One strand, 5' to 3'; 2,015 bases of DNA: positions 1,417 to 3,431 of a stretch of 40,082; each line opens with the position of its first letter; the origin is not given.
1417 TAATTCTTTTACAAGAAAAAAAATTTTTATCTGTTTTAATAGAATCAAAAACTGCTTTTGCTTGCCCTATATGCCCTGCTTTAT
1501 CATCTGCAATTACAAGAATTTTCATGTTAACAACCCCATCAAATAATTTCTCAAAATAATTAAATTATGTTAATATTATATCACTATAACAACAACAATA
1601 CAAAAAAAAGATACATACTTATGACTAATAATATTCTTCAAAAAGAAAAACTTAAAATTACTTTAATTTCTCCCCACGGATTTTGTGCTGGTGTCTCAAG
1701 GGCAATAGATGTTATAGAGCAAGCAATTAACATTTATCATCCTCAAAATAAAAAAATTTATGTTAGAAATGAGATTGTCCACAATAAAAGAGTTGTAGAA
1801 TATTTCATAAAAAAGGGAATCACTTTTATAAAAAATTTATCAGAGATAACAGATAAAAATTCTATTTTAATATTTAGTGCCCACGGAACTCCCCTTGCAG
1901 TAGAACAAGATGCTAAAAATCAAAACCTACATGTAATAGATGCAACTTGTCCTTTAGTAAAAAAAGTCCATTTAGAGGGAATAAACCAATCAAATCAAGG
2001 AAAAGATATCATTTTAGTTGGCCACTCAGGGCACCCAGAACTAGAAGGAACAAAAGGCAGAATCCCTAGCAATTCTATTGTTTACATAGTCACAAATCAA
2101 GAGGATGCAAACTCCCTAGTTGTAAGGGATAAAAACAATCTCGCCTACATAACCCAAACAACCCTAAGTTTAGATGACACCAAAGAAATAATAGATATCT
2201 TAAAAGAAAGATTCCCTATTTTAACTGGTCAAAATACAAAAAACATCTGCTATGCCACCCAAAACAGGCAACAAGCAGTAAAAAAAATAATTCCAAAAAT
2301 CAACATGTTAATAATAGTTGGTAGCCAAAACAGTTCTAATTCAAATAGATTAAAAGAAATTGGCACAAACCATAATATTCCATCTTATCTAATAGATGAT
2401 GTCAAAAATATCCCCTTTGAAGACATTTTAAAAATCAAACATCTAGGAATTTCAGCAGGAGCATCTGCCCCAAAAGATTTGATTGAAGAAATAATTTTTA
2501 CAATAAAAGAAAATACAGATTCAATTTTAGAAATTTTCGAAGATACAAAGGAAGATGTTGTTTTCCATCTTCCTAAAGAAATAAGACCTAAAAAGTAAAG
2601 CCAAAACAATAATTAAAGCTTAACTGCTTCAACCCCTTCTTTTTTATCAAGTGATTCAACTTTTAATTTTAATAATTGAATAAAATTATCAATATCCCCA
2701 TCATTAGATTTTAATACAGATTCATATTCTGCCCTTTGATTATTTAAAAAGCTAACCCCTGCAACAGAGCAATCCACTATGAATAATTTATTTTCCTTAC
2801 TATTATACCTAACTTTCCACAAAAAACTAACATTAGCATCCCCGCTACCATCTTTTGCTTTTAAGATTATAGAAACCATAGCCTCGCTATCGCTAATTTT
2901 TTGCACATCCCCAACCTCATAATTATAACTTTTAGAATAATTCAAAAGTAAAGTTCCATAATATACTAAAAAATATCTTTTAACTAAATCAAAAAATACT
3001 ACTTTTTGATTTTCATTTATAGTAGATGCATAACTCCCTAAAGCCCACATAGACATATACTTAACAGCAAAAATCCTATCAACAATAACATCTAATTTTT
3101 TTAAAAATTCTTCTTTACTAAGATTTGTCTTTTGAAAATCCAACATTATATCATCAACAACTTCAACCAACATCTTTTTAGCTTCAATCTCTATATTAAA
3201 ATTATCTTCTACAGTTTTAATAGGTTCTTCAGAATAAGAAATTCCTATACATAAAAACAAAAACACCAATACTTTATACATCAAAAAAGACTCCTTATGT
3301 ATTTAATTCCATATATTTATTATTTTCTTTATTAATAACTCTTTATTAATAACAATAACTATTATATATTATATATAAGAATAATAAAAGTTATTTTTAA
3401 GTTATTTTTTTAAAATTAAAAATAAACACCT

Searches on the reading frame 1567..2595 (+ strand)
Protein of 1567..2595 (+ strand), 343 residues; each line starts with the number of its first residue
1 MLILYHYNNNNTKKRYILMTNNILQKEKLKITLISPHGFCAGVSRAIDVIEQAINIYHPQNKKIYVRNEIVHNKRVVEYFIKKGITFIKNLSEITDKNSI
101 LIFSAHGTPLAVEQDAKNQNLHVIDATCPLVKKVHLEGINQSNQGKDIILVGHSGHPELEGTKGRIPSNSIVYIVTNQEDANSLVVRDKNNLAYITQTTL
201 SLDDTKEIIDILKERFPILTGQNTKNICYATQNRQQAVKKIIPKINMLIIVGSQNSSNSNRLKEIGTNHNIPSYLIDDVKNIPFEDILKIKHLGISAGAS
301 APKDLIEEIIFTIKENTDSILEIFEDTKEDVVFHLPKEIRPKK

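Call 35: search_protein_families(library=pfam, proteins=[window:1567-2595:+], max_evalue=0.00001)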
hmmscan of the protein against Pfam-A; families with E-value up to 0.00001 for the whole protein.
window:1567-2595:+ (343 aa): 1 family
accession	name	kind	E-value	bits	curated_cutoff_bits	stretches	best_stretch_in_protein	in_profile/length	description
PF02401.23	LYTB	-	4.5e-84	282.3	24.5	1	31-313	1-266/267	LytB protein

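Call 38: find_related_loci(query=window:1567-2595:+, collection=genome_contigs, flank=2000)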
Query window:1567-2595:+ (343 aa) in genome_contigs; peptide patterns used: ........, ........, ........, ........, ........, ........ (x = any residue, [..] = any of these).
204 stretches matched a pattern; 70 encode a relative of the query (tblastn E <= 1e-3); 70 distinct loci.
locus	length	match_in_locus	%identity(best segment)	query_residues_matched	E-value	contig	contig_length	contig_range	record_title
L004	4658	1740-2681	47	24-343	4e-95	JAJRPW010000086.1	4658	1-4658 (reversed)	MAG: Alphaproteobacteria bacterium isolate Dive100_bin10.126 k141_545020, whole genome shotgun sequence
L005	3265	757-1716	48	18-343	5e-93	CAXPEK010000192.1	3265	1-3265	MAG: Candidatus Actinomarina sp. isolate 02um_A1B0723_2.34 genome assembly, contig: k127_31480, whole genome shotgun seq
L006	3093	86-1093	43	1-340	4e-91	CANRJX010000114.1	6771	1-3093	MAG: uncultured Wohlfahrtiimonas sp. isolate Lapin-020__bin75 genome assembly, contig: Lapin-020__NODE_17133_length_6771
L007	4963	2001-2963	44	18-340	1e-90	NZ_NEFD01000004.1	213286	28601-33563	Wohlfahrtiimonas sp. G9077 4, whole genome shotgun sequence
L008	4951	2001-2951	47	24-339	2e-90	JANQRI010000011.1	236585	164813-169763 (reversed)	MAG: Gammaproteobacteria bacterium isolate IP29b_bin.56 k99_1032349, whole genome shotgun sequence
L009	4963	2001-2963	44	18-340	2e-90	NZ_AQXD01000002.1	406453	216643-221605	Wohlfahrtiimonas chitiniclastica DSM 18708 B143DRAFT_scaffold_1.2_C, whole genome shotgun sequence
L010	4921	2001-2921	46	29-339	5e-90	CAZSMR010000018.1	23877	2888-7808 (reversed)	MAG TPA_asm: uncultured Porticoccus sp. isolate binchicken_co317_5 genome assembly, contig: NODE_2481_length_23877_cov_6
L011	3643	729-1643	48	30-339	2e-87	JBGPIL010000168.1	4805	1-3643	MAG: Nitrospiria bacterium isolate OBJ_0618_7090110_334 k141_3579041_length_4805_cov_9.0000, whole genome shotgun sequen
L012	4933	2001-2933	48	24-339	4e-87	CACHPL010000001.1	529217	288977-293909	uncultured Pelagibacteraceae bacterium isolate AG-430-F03 genome assembly, contig: AG-430-F03_NODE_1, whole genome shotg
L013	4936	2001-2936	50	26-339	5e-87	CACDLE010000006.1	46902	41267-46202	uncultured Pelagibacteraceae bacterium isolate AG-904-B07 genome assembly, contig: AG-904-B07_NODE_6, whole genome shotg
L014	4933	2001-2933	47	24-339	2e-86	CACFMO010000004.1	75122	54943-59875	uncultured Pelagibacteraceae bacterium isolate AG-414-B15 genome assembly, contig: AG-414-B15_NODE_4, whole genome shotg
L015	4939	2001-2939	46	24-339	5e-86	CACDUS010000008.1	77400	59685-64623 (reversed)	uncultured Pelagibacteraceae bacterium isolate AG-390-E04 genome assembly, contig: AG-390-E04_NODE_8, whole genome shotg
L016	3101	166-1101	47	23-339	2e-86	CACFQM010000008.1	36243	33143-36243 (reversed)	uncultured Pelagibacteraceae bacterium isolate AG-414-G10 genome assembly, contig: AG-414-G10_NODE_8, whole genome shotg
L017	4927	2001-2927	48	26-339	7e-86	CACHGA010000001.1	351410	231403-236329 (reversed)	uncultured Pelagibacteraceae bacterium isolate AG-430-A02 genome assembly, contig: AG-430-A02_NODE_1, whole genome shotg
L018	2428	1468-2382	48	30-339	2e-88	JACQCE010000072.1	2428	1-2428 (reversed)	MAG: Nitrospirae bacterium isolate NC_groundwater_960_Pr1_S-0.2um_63_62 Montesol18-Sp2_coassembly_scaffold_473778, whole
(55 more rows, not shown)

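Call 77: list_cluster_members(proteins=[window:1567-2595:+, window:25620-26108:+, window:38046-38372:-, window:23178-24851:-, window:33759-34646:+, window:31855-32724:-, window:18547-19230:-, window:19252-20127:-])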
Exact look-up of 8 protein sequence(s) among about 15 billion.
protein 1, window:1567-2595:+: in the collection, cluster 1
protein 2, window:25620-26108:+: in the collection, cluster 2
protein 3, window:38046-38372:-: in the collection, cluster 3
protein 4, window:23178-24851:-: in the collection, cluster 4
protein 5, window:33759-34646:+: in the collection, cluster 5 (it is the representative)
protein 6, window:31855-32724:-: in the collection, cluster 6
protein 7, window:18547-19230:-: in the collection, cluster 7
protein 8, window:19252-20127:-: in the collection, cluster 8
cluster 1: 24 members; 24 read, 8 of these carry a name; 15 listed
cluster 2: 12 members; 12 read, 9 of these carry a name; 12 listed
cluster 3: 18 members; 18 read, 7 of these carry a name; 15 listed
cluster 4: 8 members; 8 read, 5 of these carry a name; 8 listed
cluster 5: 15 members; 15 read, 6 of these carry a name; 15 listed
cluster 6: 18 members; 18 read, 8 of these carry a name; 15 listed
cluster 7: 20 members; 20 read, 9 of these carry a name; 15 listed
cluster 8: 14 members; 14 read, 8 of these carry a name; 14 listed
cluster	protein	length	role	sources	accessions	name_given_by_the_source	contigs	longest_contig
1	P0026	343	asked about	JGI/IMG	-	-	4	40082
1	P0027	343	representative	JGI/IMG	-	4-hydroxy-3-methylbut-2-enyl diphosphate reductase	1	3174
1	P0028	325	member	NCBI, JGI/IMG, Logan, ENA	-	-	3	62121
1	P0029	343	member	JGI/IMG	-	4-hydroxy-3-methylbut-2-enyl diphosphate reductase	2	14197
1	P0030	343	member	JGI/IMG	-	4-hydroxy-3-methylbut-2-enyl diphosphate reductase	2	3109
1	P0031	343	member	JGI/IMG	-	4-hydroxy-3-methylbut-2-enyl diphosphate reductase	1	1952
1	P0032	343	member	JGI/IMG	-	4-hydroxy-3-methylbut-2-enyl diphosphate reductase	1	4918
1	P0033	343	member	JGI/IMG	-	4-hydroxy-3-methylbut-2-enyl diphosphate reductase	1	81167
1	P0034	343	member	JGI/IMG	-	4-hydroxy-3-methylbut-2-enyl diphosphate reductase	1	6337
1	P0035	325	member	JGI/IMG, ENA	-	4-hydroxy-3-methylbut-2-enyl diphosphate reductase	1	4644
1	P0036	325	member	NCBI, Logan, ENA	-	-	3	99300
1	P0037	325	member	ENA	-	-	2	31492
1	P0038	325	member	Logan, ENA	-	-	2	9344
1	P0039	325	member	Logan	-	-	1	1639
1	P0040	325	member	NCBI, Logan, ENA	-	-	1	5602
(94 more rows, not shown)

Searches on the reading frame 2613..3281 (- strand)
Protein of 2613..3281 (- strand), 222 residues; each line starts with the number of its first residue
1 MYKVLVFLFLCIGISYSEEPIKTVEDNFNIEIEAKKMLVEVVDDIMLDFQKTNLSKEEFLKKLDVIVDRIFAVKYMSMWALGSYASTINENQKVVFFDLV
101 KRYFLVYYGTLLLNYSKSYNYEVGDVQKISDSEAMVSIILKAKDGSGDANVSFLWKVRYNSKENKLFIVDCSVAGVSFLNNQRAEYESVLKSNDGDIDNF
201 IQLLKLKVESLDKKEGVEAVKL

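Call 52: search_protein_families(library=ncbifam, proteins=[window:2613-3281:-], max_evalue=0.00001)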
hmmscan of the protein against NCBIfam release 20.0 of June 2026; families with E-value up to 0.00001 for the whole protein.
window:2613-3281:- (222 aa): 2 families
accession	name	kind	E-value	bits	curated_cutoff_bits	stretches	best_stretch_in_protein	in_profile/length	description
NF011697.0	PRK15117.1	equivalog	2.1e-11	44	195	1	72-206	69-199/211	phospholipid-binding protein MlaC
TIGR03481.1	HpnM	hypoth_equivalog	3.3e-10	39.6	160.1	1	54-212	49-199/200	hopanoid biosynthesis associated membrane protein HpnM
